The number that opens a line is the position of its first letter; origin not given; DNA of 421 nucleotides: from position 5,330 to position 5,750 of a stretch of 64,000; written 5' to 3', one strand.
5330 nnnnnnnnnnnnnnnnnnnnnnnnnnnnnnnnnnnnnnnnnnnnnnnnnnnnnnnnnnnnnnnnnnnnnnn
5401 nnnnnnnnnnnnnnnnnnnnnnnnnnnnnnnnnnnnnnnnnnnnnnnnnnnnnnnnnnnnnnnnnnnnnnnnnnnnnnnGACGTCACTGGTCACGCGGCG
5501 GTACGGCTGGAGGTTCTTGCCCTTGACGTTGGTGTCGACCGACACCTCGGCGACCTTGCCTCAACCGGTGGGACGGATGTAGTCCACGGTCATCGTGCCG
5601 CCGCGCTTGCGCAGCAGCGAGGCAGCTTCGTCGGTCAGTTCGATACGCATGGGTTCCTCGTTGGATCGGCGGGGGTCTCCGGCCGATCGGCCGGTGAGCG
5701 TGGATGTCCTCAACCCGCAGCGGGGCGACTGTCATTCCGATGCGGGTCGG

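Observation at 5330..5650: Candidate selenoprotein: in-frame TGA at codon 30 of a small ORF, followed by a SECIS-like GGUC-loop hairpin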

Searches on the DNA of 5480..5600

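Call 90: search_rna_families(source=window, start=5480, end=5600, threshold=evalue, max_evalue=10, show_alignments=3)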
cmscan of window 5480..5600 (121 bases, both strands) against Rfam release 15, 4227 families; matches with E-value up to 10: 2.
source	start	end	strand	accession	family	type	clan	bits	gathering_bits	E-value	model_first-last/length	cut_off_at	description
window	5541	5600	-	RF00662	mir-132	Gene; miRNA;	-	10.8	52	7.1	1-84/84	no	mir-132 microRNA precursor family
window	5559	5572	-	RF01149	sR10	Gene; snRNA; snoRNA; CD-box;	-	10.7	45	0.96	41-54/54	no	Small nucleolar RNA sR10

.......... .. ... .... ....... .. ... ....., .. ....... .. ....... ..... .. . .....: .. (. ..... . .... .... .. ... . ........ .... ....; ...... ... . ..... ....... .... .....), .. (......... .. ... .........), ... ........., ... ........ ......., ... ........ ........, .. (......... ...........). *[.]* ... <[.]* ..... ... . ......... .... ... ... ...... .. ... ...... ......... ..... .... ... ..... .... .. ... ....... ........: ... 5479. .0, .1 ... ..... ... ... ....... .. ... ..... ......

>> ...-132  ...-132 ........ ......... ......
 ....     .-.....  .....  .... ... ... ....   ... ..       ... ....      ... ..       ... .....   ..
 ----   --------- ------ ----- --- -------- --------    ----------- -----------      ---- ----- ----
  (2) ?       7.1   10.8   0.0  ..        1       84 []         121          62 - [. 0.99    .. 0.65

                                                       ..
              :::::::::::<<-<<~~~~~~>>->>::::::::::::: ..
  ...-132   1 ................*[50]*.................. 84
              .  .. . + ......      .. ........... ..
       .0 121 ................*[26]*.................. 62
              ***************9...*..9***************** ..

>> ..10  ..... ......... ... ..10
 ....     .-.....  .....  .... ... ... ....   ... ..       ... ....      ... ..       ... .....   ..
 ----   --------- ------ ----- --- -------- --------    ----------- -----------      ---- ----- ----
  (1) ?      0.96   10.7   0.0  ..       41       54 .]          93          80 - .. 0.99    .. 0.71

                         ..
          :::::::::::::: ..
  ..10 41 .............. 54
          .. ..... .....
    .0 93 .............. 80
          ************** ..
